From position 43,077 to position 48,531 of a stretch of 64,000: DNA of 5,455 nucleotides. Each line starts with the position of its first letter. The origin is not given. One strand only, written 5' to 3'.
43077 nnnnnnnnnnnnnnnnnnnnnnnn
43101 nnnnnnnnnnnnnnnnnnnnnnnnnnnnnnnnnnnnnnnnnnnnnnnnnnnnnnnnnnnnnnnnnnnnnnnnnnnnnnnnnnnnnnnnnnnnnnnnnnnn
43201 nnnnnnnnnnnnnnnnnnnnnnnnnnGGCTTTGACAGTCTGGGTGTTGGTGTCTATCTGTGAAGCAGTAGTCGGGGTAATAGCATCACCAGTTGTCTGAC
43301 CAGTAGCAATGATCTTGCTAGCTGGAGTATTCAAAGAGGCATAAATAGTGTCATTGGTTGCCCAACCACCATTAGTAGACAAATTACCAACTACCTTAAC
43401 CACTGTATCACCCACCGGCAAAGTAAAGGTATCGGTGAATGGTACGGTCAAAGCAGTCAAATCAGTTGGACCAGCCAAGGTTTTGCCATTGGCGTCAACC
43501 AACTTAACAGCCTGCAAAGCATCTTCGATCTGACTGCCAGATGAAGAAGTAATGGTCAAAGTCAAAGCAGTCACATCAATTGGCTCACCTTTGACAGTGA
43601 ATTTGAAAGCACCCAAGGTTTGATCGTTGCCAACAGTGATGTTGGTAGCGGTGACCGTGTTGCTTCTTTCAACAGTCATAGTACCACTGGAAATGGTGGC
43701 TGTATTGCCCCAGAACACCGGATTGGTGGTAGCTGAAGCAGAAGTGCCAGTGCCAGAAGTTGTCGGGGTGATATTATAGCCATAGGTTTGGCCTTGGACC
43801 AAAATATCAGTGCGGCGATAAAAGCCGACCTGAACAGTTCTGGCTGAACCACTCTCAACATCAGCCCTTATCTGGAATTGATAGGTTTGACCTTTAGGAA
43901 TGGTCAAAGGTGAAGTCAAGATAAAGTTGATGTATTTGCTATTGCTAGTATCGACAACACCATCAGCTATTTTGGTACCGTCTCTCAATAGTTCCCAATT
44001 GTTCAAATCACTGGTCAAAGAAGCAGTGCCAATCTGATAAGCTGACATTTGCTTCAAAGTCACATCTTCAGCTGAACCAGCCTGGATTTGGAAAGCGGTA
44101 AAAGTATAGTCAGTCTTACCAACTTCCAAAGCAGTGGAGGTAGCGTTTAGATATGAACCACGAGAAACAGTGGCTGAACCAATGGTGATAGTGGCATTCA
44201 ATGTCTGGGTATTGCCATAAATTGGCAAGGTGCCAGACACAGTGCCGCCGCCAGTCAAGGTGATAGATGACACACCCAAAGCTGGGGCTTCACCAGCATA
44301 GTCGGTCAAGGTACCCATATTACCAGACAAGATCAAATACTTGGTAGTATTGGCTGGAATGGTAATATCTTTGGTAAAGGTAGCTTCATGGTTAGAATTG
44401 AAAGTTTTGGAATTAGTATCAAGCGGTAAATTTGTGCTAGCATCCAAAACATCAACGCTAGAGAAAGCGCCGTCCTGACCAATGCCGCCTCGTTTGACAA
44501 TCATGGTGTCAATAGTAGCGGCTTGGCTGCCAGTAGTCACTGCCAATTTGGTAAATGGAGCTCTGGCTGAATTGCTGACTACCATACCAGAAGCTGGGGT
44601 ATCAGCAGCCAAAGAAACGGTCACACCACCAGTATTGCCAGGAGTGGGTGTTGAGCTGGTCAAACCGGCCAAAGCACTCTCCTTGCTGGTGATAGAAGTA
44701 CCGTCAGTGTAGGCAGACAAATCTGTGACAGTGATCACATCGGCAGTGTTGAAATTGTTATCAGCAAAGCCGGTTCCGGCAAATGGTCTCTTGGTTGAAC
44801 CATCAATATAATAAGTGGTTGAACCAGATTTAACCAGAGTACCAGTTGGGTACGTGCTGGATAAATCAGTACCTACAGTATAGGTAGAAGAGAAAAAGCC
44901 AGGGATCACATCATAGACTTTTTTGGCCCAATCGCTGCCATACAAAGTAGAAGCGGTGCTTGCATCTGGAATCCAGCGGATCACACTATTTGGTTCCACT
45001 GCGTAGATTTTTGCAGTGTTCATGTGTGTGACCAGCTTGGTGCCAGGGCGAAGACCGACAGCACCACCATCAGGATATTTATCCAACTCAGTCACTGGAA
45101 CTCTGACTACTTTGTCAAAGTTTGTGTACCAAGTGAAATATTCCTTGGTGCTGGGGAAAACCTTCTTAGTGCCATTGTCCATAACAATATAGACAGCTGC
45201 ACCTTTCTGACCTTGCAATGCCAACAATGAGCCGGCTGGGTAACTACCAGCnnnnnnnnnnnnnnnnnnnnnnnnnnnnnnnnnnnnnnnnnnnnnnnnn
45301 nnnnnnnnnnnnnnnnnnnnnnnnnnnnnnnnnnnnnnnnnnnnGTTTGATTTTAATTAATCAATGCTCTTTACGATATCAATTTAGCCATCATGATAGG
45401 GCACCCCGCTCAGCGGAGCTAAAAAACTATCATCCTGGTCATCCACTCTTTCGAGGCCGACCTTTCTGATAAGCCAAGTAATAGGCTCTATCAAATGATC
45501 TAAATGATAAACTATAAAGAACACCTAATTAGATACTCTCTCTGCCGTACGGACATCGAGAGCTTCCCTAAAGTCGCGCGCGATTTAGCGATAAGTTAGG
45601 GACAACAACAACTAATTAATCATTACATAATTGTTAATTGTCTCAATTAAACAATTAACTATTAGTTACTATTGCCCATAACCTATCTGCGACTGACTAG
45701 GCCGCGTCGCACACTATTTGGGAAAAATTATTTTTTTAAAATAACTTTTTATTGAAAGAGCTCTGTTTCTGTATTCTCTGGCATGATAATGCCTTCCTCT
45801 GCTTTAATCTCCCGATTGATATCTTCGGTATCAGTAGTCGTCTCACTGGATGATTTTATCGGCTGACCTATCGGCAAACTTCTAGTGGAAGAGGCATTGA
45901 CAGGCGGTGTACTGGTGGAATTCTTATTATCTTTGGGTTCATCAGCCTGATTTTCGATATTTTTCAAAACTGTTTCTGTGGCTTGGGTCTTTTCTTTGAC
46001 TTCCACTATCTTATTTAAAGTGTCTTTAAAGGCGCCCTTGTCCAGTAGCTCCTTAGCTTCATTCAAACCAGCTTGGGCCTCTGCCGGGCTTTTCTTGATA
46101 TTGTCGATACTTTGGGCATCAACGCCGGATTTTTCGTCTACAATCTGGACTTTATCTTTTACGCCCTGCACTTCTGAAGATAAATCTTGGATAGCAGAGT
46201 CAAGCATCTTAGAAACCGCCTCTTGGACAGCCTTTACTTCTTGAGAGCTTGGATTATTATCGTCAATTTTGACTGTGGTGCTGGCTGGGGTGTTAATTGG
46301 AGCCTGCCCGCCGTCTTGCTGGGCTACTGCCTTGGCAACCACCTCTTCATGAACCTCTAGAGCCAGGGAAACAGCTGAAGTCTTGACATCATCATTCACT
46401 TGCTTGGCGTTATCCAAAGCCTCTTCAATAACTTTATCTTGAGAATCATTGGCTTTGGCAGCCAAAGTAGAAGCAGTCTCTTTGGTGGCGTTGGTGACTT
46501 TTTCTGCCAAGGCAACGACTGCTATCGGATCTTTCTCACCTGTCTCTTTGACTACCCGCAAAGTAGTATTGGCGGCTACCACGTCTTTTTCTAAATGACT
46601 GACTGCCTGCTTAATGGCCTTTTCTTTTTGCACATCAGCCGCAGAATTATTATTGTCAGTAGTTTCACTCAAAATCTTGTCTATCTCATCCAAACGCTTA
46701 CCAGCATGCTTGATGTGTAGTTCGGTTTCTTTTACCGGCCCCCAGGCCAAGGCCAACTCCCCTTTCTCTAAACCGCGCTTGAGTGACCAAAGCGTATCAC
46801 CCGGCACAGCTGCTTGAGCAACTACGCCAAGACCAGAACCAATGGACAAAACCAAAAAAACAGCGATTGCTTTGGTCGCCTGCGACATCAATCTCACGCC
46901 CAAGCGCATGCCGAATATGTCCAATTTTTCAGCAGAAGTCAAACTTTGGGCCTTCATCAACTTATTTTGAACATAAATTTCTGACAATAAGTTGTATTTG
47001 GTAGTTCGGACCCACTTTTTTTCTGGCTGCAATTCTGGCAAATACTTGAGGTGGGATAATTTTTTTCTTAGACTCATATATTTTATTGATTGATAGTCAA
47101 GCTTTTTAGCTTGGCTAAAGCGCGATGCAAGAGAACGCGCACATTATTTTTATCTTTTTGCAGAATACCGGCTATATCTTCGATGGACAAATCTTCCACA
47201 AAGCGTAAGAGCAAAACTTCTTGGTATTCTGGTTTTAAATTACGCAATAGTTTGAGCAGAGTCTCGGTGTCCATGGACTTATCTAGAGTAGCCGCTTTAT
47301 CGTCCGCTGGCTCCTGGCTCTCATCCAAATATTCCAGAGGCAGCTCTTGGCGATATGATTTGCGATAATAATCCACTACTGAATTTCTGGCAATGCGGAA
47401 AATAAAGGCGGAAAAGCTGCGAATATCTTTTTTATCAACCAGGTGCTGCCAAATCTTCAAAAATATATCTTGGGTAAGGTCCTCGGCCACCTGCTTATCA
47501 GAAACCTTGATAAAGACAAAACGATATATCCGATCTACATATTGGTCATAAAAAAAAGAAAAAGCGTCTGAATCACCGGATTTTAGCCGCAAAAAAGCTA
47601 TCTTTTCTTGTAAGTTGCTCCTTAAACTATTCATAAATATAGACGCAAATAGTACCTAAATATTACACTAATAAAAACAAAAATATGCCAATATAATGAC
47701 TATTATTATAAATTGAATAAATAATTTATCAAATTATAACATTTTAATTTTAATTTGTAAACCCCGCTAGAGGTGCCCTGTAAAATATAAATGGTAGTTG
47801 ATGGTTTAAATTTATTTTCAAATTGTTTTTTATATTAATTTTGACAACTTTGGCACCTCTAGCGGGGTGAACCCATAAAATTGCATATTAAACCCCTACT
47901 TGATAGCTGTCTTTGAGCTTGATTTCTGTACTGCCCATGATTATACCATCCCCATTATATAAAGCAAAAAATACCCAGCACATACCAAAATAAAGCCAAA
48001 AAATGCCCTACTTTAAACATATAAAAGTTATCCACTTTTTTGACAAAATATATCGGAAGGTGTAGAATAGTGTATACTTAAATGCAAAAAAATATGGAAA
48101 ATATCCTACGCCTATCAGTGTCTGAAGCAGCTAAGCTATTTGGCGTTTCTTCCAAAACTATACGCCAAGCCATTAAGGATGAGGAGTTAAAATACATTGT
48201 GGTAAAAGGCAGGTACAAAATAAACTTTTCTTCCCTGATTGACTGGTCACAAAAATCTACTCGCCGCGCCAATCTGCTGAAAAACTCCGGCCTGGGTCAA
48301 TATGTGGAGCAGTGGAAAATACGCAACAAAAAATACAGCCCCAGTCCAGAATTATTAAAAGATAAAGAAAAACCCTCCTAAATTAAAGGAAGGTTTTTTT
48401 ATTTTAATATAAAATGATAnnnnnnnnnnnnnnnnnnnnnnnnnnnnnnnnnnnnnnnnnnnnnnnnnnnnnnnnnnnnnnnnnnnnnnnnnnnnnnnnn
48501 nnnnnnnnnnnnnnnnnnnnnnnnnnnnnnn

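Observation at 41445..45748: Large (1254 aa) S-layer-like surface protein with a 404-nt upstream region, flanked by a very strong hairpin terminator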

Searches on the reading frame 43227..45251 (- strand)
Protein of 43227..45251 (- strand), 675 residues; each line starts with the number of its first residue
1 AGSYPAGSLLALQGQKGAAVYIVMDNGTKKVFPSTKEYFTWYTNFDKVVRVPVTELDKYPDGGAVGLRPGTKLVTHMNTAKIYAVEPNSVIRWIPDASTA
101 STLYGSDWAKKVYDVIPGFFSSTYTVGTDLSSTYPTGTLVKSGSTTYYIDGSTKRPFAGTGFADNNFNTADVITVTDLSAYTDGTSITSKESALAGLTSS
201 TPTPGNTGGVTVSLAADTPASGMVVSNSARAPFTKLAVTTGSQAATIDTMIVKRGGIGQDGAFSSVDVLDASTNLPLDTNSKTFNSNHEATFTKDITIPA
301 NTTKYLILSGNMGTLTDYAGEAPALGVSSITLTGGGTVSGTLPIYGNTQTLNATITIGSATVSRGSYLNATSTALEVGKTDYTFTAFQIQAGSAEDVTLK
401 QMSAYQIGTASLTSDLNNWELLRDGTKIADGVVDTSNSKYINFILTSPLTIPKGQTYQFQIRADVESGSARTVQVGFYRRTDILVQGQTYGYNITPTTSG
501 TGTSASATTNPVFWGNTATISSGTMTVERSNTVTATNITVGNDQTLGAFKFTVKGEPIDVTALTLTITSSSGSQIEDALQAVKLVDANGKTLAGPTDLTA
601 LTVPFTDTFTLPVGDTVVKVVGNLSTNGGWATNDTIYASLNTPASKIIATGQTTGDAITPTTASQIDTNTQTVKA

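Call 40: predict_structure(alignment_id=A2)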
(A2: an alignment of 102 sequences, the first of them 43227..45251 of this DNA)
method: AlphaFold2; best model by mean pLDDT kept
length: 675 residues; sequences in the alignment: 102
mean_pLDDT: 93.7   pTM: 0.67
mean pLDDT of the five models: 93.7, 93.1, 93.0, 92.5, 92.3
residues with pLDDT >= 90: 585; 70-90: 74; 50-70: 7; < 50: 9
segments of 3 or more residues with pLDDT < 50: 199-206
pLDDT, mean of each block of 10 residues (from residue 1): 83 96 93 95 94 95 93 95 95 97 95 94 93 96 97 96 94 96 97 74 59 98 97 98 93 98 97 93 97 94 97 97 98 92 98 96 86 84 96 97 96 95 97 92 97 98 94 95 97 96 84 93 92 96 97 95 96 87 97 95 96 97 89 93 92 92 94 90
secondary structure, 60 per line:
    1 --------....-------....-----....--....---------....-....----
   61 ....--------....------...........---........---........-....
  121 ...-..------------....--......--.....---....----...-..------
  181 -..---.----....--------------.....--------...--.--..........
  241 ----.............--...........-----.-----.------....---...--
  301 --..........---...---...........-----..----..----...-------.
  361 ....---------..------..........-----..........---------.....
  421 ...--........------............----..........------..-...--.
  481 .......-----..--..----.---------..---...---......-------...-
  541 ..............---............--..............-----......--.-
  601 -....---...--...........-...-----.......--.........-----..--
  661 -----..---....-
elements in order: E9-12 E20-23 E29-32 H35-38 E48-51 H53-56 E61-64 E73-76 E83-86 E90-93 H97-104 H108-111 E112-115 H117-123 E139-142 E145-150 E153-157 H161-164 H192-195 E210-214 E223-225 E231-240 E245-257 E263-270 E289-292 E296-298 E303-312 E322-332 E350-352 E360-364 E382-391 E397-406 E416-423 E426-433 E440-451 E456-465 E475-477 E483-487 E518-520 E524-529 E537-539 E541-554 E558-569 H572-578 E579-585 E591-596 E602-605 E609-611 E614-624 E634-640 H643-646 E647-651 E671-674

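Call 44: fold_search(model_id=the predicted structure, library=pdb)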
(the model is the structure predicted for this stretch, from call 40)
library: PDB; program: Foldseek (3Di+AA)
matches with E <= 10: 1491; with E <= 0.001: 136
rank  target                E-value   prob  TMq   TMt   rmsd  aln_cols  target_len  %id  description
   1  7usl_A                1.2e-11  1.00  0.25  0.21  14.5       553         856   10  Integrin alphaM/beta2 ectodomain in complex with adenylate cyclase toxin RTX751 and M1F5 Fab (released 2022-08-17)
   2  7usm_A                2.0e-11  1.00  0.24  0.20  13.5       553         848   11  Integrin alphaM/beta2 ectodomain (released 2022-08-17)
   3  8t2v_A                2.7e-11  1.00  0.26  0.20  13.9       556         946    9  Cryo-EM Structures of Full-length Integrin alphaIIbbeta3 in Native Lipids (released 2023-07-26)
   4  7nxd_A                5.5e-11  1.00  0.24  0.19  16.6       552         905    8  Cryo-EM structure of human integrin alpha5beta1 in the half-bent conformation (released 2021-08-25)
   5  9e8a_A                1.4e-10  1.00  0.28  0.22  13.5       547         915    9  Integrin aIIbb3 bent conformation from human platelet membrane crude preparation (released 2025-10-15)
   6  4g1m_A                4.7e-10  1.00  0.25  0.19  13.7       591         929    9  Re-refinement of alpha V beta 3 structure (released 2012-12-12)
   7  3fcs_A                5.7e-10  1.00  0.28  0.22  12.5       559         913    9  Structure of complete ectodomain of integrin aIIBb3 (released 2009-01-20)
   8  4mmx_A                5.7e-10  1.00  0.23  0.18  14.8       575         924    8  Integrin AlphaVBeta3 ectodomain bound to the tenth domain of Fibronectin (released 2014-03-26)
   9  8gcd_A                7.7e-10  1.00  0.28  0.22  13.1       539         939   10  Full length Integrin AlphaIIbBeta3 in inactive state (released 2024-03-06)
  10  3fcs_C                1.5e-09  1.00  0.27  0.22  13.3       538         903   10  Structure of complete ectodomain of integrin aIIBb3 (released 2009-01-20)
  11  6avq_A                2.0e-09  1.00  0.26  0.21  13.1       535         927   10  The Therapeutic Antibody LM609 Selectively Inhibits Ligand Binding to Human alpha-V beta-3 Integrin via Steric Hindran (released 2017-11-01)
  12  6avu_A                2.1e-09  1.00  0.25  0.20  17.1       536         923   10  Human alpha-V beta-3 Integrin (open conformation) in complex with the therapeutic antibody LM609 (released 2017-11-01)
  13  6avr_A                2.7e-09  1.00  0.28  0.22  14.1       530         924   10  Human alpha-V beta-3 Integrin (intermediate conformation) in complex with the therapeutic antibody LM609 (released 2017-11-01)
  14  3ije_A                5.1e-09  1.00  0.24  0.18  14.4       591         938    9  Crystal structure of the complete integrin alhaVbeta3 ectodomain plus an Alpha/beta transmembrane fragment (released 2009-09-29)
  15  4cak_A                6.2e-09  1.00  0.13  0.10  23.6       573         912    8  Three-dimensional reconstruction of intact human integrin alphaIIbbeta3 in a phospholipid bilayer nanodisc (released 2013-10-30)
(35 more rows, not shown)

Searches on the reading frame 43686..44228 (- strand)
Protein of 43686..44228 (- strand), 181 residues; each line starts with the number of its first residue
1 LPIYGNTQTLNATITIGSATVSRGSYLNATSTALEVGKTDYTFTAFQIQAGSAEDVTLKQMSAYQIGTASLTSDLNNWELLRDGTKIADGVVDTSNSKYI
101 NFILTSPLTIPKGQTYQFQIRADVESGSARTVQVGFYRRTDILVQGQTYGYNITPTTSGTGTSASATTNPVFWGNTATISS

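Call 78: search_protein_families(library=pfam, proteins=[window:43686-44228:-], max_evalue=10)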
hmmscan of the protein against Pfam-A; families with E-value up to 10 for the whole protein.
window:43686-44228:- (181 aa): 2 families
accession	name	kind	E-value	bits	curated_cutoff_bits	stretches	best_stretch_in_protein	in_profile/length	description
PF14321.11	DUF4382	-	0.025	15.3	25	1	85-155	63-136/136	Domain of unknown function (DUF4382)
PF15432.12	Sec-ASP3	-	0.15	12.6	27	1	110-144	50-84/126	Accessory Sec secretory system ASP3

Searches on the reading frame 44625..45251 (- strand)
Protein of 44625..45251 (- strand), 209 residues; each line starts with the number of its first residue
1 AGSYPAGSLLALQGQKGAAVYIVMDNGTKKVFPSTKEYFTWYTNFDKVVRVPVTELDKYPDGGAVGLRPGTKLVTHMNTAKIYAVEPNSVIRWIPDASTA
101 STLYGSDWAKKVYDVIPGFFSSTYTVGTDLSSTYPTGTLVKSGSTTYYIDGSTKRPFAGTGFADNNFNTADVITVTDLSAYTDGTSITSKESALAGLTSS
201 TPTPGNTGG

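Call 78: search_protein_families(library=pfam, proteins=[window:44625-45251:-], max_evalue=10)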
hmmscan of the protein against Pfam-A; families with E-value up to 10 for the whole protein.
window:44625-45251:- (209 aa): 0 families

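Call 110: find_homologous_proteins(query=window:44649-45251:-, max_evalue=0.001)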
Query window:44649-45251:- (201 aa): 4 proteins with E <= 0.001 among 293 candidates.
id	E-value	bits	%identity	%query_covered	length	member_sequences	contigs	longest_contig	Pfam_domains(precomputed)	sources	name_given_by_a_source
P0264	4.9e-71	257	62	98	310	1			-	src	-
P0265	1.2e-50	190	51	98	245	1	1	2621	-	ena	-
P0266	5.0e-50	188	52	82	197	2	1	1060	-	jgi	-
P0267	6.9e-47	178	50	90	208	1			-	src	-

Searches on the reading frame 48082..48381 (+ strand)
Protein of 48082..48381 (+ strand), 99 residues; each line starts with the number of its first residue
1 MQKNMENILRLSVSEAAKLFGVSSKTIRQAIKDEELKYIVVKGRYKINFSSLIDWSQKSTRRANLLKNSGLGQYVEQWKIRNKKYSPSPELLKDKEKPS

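Call 106: search_protein_families(library=pfam, proteins=[window:48082-48381:+], max_evalue=0.01)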
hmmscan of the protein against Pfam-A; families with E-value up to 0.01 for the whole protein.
window:48082-48381:+ (99 aa): 9 families
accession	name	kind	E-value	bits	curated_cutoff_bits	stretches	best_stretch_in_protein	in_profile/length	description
PF12728.13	HTH_17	-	1.4e-09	38.5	27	1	11-55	2-46/51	Helix-turn-helix domain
PF13518.12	HTH_28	-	0.00015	22.2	25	1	12-34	14-36/52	Helix-turn-helix domain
PF00376.29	MerR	-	0.0013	18.9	28.2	1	12-28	1-17/38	MerR family regulatory protein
PF08220.18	HTH_DeoR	-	0.0015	18.7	21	1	11-42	15-46/57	DeoR-like helix-turn-helix domain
PF13384.12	HTH_23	-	0.0022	18.2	24.6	1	10-33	17-40/50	Homeodomain-like domain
PF07453.19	NUMOD1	-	0.0034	18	22.8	1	12-31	18-37/37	NUMOD1 domain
PF05225.22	HTH_psq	-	0.0046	17.1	20.4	0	11-32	17-38/45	helix-turn-helix, Psq domain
PF13542.12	HTH_Tnp_ISL3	-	0.006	16.5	27.4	0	9-33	25-49/51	Helix-turn-helix domain of transposase family ISL3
PF08281.18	Sigma70_r4_2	-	0.0077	16.3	25.7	0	9-31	25-47/54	Sigma-70, region 4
